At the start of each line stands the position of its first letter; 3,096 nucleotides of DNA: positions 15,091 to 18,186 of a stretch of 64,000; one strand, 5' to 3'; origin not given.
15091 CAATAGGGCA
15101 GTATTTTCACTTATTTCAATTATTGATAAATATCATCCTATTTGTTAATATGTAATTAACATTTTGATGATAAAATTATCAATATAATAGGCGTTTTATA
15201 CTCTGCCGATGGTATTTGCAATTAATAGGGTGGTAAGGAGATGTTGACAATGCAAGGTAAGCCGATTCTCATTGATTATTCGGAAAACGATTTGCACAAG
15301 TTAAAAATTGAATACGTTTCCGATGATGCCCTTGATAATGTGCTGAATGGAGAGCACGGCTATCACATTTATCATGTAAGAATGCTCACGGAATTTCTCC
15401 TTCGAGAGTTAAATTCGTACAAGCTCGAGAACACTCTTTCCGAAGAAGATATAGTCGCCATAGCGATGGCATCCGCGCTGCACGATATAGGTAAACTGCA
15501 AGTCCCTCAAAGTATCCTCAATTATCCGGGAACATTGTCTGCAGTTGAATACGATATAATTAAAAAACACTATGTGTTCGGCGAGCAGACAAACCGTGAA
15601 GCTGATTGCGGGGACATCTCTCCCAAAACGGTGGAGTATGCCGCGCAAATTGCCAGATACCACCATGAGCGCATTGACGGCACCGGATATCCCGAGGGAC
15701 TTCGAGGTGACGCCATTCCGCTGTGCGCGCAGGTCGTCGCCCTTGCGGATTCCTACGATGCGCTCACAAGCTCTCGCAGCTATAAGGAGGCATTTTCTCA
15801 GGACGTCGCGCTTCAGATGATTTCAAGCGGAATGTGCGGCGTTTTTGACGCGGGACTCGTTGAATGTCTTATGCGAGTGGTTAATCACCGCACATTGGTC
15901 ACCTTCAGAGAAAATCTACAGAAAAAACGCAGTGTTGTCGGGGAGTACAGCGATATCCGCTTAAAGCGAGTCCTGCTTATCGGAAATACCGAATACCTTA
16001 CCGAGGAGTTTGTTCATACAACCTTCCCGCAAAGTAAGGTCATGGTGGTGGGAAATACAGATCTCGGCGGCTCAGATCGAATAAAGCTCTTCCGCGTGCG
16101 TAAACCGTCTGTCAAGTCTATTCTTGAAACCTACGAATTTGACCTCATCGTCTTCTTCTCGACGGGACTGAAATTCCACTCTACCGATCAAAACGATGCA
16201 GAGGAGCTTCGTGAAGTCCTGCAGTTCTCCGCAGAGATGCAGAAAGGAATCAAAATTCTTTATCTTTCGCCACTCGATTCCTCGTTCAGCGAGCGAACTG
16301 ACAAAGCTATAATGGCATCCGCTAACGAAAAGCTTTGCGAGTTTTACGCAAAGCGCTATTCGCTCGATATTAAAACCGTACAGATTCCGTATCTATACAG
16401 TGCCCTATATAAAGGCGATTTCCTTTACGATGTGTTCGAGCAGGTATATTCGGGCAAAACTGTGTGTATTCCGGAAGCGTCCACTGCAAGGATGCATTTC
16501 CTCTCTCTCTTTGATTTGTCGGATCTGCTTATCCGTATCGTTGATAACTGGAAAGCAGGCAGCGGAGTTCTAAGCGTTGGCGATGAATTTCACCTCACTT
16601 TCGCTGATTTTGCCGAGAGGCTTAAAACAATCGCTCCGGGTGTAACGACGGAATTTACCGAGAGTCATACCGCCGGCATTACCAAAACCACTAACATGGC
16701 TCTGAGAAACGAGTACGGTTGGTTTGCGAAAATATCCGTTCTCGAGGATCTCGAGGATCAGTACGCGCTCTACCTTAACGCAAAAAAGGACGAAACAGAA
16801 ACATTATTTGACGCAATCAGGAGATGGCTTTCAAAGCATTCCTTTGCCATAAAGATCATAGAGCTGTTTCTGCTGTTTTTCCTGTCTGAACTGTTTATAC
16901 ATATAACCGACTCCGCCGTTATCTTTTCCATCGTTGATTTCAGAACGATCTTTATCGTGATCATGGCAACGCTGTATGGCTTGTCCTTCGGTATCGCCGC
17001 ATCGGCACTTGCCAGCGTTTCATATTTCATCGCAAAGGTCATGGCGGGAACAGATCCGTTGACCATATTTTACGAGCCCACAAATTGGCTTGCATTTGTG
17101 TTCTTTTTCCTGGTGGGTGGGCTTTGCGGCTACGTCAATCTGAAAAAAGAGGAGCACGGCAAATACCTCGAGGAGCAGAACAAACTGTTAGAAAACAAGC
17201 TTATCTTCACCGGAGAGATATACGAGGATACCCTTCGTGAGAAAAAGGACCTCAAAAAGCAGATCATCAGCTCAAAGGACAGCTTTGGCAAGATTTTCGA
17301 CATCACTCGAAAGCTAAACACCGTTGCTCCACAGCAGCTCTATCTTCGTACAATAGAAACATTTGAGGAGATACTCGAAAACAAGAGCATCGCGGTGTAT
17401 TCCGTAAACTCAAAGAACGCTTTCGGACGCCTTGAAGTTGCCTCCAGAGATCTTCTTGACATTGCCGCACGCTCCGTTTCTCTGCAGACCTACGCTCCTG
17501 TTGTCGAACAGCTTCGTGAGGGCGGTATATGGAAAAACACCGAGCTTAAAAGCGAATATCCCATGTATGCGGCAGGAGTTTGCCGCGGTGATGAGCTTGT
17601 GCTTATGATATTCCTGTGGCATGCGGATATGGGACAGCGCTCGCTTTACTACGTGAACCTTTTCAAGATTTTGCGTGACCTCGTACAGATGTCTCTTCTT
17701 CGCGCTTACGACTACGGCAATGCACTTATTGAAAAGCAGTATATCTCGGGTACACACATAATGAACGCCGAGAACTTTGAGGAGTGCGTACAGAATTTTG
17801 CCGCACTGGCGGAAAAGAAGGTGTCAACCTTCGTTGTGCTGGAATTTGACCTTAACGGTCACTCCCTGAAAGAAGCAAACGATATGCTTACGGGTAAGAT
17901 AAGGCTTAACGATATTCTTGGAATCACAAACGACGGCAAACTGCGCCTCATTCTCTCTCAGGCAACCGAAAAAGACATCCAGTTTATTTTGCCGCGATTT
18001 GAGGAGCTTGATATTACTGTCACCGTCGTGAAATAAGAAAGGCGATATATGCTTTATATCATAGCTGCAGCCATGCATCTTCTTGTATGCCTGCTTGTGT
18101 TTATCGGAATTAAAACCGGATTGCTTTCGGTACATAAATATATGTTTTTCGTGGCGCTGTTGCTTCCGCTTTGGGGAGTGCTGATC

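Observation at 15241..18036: PelD c-di-GMP receptor fused to an apparently active HD-GYP phosphodiesterase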

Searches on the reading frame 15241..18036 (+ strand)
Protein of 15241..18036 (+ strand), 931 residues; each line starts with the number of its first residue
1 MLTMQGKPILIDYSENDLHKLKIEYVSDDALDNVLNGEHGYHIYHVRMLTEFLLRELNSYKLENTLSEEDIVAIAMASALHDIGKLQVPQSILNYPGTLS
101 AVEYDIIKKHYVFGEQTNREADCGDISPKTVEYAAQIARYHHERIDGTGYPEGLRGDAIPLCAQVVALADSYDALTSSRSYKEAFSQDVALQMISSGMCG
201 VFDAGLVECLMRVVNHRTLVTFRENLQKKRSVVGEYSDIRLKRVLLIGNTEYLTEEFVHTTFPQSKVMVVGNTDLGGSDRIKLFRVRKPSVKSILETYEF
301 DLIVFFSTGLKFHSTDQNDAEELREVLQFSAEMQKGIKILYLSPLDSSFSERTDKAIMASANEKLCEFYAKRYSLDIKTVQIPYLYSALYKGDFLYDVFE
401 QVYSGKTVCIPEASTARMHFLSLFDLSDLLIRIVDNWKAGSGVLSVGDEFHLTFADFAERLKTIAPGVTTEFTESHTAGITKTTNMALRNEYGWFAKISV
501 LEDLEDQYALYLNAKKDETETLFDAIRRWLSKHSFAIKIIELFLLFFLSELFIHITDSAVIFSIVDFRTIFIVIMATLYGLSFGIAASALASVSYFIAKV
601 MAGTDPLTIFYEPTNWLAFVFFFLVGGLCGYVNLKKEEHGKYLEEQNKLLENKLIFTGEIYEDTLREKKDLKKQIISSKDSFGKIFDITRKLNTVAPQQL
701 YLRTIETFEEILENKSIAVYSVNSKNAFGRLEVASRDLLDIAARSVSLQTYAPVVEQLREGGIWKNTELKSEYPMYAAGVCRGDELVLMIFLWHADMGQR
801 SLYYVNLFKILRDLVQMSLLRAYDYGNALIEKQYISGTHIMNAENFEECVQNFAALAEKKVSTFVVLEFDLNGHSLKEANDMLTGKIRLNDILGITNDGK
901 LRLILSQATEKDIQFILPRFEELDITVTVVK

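Call 3: search_protein_families(library=pfam, proteins=[window:15241-18036:+], max_evalue=1)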
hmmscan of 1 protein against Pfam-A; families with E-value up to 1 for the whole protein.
window:15241-18036:+ (931 aa): 4 families
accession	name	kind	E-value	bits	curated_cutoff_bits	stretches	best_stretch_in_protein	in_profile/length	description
PF13487.12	HD_5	-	3.1e-24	86.1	27.2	1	62-196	30-160/170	HD domain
PF01966.28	HD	-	2.1e-14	54.2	22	1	41-174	3-115/116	HD domain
PF12822.12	ECF_trnsprt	-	0.0015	19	30.7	1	552-633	19-92/169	ECF transporter, substrate-specific component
PF13493.11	DUF4118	-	0.084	13.1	28.4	1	567-633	30-94/107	Domain of unknown function (DUF4118)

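Call 4: search_protein_families(library=ncbifam, proteins=[window:15241-18036:+], max_evalue=1)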
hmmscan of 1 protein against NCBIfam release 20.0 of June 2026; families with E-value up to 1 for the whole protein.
window:15241-18036:+ (931 aa): 3 families
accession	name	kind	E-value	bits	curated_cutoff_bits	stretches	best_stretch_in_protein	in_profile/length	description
NF053512.1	nitric_RR_NosR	exception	1e-24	87.4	400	1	62-218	208-358/422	response regulator c-di-GMP phosphodiesterase, NosR family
NF047922.1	GDPFucSynFcl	equivalog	0.0022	17.5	500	1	357-516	136-306/308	GDP-L-fucose synthase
NF010475.0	PRK13900.1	equivalog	0.015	14.4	389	1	647-744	141-233/333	type IV secretion system ATPase VirB11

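Call 6: search_solved_structures(query=window:15241-18036:+, max_evalue=1, show_alignments=3)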
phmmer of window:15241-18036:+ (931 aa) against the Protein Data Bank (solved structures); distinct sequences matched with E-value up to 1: 10.
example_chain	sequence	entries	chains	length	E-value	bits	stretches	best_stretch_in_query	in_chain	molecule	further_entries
4r8z_A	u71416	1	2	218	1.4e-27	99.4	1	45-215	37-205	Cyclic di-GMP phosphodiesterase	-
5z7c_A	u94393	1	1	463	3.6e-26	94.7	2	65-205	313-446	3'3'-cGAMP-specific phosphodiesterase 3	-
4mcw_A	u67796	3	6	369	4.1e-26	94.5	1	42-215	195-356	Metal dependent phosphohydrolase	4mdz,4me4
9rbz_A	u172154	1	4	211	1.1e-19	73.2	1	40-214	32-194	HD domain/sensory box protein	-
9rc0_A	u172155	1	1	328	3.7e-19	71.5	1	41-214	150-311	HD domain/sensory box protein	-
5z75_A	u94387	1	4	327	0.027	15.7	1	355-469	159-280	Artificial L-threonine 3-dehydrogenase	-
5z76_A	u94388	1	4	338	0.037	15.2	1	355-445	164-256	Artificial L-threonine 3-dehydrogenase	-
2yy7_A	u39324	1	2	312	0.28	12.3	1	354-438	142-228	L-threonine dehydrogenase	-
7cgv_A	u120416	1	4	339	0.39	11.9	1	344-410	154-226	Artificial L-threonine 3-dehydrogenase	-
5y1d_A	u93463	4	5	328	0.4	11.8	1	344-425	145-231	NAD dependent epimerase/dehydratase family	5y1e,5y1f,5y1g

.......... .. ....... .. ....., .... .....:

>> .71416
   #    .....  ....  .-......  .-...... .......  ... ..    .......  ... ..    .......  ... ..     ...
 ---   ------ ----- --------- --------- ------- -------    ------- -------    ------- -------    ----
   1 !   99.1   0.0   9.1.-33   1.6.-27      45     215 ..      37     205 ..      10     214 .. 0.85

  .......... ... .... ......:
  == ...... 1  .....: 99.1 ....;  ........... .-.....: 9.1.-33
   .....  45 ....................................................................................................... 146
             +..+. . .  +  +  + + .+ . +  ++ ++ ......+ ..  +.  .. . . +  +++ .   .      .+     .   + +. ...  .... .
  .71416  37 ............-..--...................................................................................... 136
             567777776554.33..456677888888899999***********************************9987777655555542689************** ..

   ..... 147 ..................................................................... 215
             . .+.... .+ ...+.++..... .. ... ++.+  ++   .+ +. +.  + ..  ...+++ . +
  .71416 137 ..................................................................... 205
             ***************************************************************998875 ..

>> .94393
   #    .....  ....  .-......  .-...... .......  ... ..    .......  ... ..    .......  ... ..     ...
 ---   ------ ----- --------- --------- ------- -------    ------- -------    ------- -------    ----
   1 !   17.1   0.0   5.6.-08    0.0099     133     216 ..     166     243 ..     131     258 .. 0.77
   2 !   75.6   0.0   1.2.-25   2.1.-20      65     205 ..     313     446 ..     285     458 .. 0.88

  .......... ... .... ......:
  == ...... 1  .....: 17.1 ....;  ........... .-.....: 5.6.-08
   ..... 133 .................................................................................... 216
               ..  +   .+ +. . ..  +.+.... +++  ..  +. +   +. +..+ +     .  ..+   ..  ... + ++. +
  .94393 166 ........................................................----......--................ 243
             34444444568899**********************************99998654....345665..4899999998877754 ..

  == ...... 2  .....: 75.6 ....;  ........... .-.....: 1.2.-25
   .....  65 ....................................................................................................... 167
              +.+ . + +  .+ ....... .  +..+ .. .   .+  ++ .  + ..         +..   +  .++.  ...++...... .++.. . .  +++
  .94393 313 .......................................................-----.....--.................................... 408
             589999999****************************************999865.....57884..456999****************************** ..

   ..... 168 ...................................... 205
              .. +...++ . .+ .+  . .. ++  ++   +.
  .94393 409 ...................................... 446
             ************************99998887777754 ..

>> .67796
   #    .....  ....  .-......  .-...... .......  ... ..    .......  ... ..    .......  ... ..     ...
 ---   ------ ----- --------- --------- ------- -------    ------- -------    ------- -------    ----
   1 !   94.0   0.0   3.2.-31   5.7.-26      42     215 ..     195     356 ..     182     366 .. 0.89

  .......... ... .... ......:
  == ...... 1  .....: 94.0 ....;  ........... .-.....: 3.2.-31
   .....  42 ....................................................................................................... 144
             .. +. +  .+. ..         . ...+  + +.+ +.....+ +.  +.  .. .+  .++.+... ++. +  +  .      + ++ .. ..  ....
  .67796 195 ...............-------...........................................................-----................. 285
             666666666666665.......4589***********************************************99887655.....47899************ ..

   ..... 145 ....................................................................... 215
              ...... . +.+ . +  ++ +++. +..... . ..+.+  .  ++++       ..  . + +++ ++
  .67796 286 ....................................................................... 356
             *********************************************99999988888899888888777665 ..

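Call 7: find_homologous_proteins(query=window:15241-18036:+)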
Query window:15241-18036:+ (931 aa): 3485 proteins with E <= 0.001 among 8000 candidates; the best 120 are listed.
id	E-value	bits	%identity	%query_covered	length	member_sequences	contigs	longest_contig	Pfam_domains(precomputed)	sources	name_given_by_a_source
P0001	0.0e+0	2077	100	100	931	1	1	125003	PF13487.13,PF01966.29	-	-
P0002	0.0e+0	1860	90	100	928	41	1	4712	PF13487.13,PF01966.29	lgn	-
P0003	0.0e+0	1853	90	100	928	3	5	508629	PF13487.13,PF01966.29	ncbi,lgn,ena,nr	ncbi:MAG: HD domain-containing protein [Clostridia bacterium]|nr:HD domain-containing protein [Clost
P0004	0.0e+0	1837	89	100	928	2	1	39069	PF13487.13,PF01966.29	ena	-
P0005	0.0e+0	1827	88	100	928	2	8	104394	PF13487.13,PF01966.29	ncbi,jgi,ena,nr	ncbi:MAG: HD domain-containing protein [Ruminococcaceae bacterium]|nr:HD domain-containing protein [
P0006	0.0e+0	1811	88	100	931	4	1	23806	PF13487.13,PF01966.29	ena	-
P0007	0.0e+0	1810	88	100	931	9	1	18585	PF13487.13,PF01966.29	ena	-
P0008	0.0e+0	1781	86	100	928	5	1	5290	PF13487.13,PF01966.29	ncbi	-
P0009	0.0e+0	1778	85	100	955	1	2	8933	PF13487.13,PF01966.29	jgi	-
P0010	0.0e+0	1778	85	100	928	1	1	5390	PF13487.13,PF01966.29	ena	-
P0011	0.0e+0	1777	85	100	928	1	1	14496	PF13487.13,PF01966.29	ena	-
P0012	0.0e+0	1766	85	100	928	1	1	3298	PF13487.13,PF01966.29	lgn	-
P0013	0.0e+0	1764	85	100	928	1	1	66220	PF13487.13,PF01966.29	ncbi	-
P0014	0.0e+0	1763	85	100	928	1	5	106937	PF13487.13,PF01966.29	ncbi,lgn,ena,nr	ncbi:MAG: HD domain-containing protein [Clostridia bacterium]|nr:HD domain-containing protein [Clost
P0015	0.0e+0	1761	85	100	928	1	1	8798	PF13487.13,PF01966.29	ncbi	-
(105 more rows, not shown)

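Call 18: find_related_loci(query=A1, collection=genome_contigs, flank=10000)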
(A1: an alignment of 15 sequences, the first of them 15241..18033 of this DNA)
Query A1 (931 aa) in genome_contigs; peptide patterns used: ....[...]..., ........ (x = any residue, [..] = any of these).
105 stretches matched a pattern; 69 encode a relative of the query (tblastn E <= 1e-3); 67 distinct loci.
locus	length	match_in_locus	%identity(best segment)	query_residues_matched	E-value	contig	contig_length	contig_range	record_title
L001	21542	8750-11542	88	1-931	0e+0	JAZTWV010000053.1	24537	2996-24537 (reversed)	MAG: Candidatus Flemingiibacterium sp. isolate T1900045332_YK20190021.MAGScoT_cleanbin_000022 SGB_6539_k141_1693861, who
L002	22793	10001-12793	89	1-931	0e+0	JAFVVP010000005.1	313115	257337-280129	MAG: Clostridia bacterium isolate RGIG5435 Sheep_Colon-4__c1057, whole genome shotgun sequence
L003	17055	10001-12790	88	1-930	0e+0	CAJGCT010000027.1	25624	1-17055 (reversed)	MAG: uncultured Clostridia bacterium isolate MAG28 genome assembly, contig: k141_8108494_length_25624_cov_11.0408, whole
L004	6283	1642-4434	88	1-931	0e+0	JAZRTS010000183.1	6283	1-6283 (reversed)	MAG: Eubacteriales bacterium isolate T1900045339_YK20190028.MAGScoT_cleanbin_000009 SGB_6645_k141_44079, whole genome sh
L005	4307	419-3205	89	3-931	0e+0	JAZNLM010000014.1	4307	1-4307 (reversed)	MAG: Candidatus Flemingiibacterium sp. isolate T1900044670_TS20190136.MAGScoT_cleanbin_000024 SGB_1580_k141_1707632, who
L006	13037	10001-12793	87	1-931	0e+0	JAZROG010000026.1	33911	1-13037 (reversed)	MAG: Eubacteriales bacterium isolate T1900045394_YK20190084.MAGScoT_cleanbin_000007 SGB_6949_k141_1176840, whole genome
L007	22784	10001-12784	88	4-931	0e+0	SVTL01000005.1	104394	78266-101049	MAG: Oscillospiraceae bacterium isolate SIG694 NODE_4709_length_104394_cov_5.036665, whole genome shotgun sequence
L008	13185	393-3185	88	1-931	0e+0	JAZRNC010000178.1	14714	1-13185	MAG: Eubacteriales bacterium isolate T1900045414_YK20190104.MAGScoT_cleanbin_000025 SGB_7022_k141_149784, whole genome s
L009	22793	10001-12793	88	1-931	0e+0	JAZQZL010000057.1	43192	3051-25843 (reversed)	MAG: Candidatus Flemingiibacterium sp. isolate T1900045155_TC20190149.MAGScoT_cleanbin_000011 SGB_4976_k141_3137903, who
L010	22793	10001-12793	88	1-931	0e+0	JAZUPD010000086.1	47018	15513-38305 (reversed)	MAG: Eubacteriales bacterium isolate T1900044868_TS20190334.MAGScoT_cleanbin_000031 SGB_3148_k141_263917, whole genome s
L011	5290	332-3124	86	1-931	0e+0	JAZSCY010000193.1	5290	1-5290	MAG: Eubacteriales bacterium isolate T1900044602_TS20190068.MAGScoT_cleanbin_000033 SGB_705_k141_1813499, whole genome s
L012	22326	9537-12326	85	2-931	0e+0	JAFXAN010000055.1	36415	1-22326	MAG: Clostridia bacterium isolate RGIG6239 Sheep_Rectum-2__c323648, whole genome shotgun sequence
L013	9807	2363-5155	77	1-931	0e+0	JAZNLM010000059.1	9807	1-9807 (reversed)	MAG: Candidatus Flemingiibacterium sp. isolate T1900044670_TS20190136.MAGScoT_cleanbin_000024 SGB_1580_k141_1032094, who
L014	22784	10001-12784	75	4-931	0e+0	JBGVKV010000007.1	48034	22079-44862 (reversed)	MAG: Eubacteriales bacterium isolate fecal_MAG_297 fecal_MAG_297_contig_0007, whole genome shotgun sequence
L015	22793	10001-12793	76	1-931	0e+0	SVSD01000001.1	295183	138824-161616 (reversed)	MAG: Oscillospiraceae bacterium isolate SIG660 NODE_313_length_295183_cov_2.877227, whole genome shotgun sequence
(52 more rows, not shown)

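Call 27: predict_structure(alignment_id=A1)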
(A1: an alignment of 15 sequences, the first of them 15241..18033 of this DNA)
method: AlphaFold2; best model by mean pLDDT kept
length: 931 residues; sequences in the alignment: 15
mean_pLDDT: 70.3   pTM: 0.41
mean pLDDT of the five models: 70.3, 68.9, 68.6, 63.1, 59.2
residues with pLDDT >= 90: 66; 70-90: 487; 50-70: 239; < 50: 139
segments of 3 or more residues with pLDDT < 50: 1-4, 145-148, 180-183, 230-238, 276-287, 558-564, 646-705, 710-712, 737-745, 799-803, 820-828
pLDDT, mean of each block of 10 residues (from residue 1): 58 81 77 74 87 88 79 92 82 59 68 86 87 91 56 71 89 69 55 61 80 76 60 46 85 82 81 53 42 80 89 68 88 82 84 80 90 88 85 86 89 84 84 76 70 85 85 73 55 55 83 68 54 66 77 62 61 79 82 79 73 71 77 56 48 34 37 34 33 36 47 57 58 50 51 73 71 74 68 60 54 56 48 75 85 75 80 79 70 85 81 72 72 50
secondary structure, 60 per line:
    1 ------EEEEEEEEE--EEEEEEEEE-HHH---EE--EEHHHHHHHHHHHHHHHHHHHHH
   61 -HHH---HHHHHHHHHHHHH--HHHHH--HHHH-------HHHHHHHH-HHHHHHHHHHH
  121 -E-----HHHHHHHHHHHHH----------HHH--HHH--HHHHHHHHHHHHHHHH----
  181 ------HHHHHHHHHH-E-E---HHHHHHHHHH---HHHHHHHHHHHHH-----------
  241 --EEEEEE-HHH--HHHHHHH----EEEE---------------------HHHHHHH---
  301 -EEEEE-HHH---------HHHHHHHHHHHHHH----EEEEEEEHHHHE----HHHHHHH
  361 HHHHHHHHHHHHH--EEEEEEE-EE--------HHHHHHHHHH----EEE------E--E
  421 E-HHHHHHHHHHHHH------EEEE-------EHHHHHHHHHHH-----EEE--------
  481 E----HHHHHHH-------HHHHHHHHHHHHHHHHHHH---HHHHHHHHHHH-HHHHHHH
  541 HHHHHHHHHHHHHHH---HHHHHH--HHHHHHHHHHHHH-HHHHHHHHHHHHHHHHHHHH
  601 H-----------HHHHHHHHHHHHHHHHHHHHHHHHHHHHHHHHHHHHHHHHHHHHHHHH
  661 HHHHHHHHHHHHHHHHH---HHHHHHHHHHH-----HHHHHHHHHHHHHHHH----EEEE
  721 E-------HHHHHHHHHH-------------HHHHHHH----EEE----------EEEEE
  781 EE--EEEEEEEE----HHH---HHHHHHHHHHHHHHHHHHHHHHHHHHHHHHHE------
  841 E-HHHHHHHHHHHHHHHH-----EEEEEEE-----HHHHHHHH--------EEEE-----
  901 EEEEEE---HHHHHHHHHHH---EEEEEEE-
elements in order (helices of 4 or more, strands of 3 or more residues): E7-15 E18-26 H40-60 H68-80 H83-87 H90-93 H101-108 H110-120 H128-140 H161-176 H187-196 H204-213 H217-229 E243-248 H255-261 E266-269 H291-297 E302-306 H320-333 E338-344 H345-348 H354-373 E376-382 H394-403 E408-410 H423-435 E442-445 H454-464 E470-472 H486-492 H500-518 H522-532 H534-555 H559-564 H567-579 H581-601 H613-677 H681-691 H697-712 E717-721 H729-738 H752-758 E763-765 E776-782 E785-792 H803-833 H843-858 E864-870 H876-883 E892-895 E901-906 H910-920 E924-930
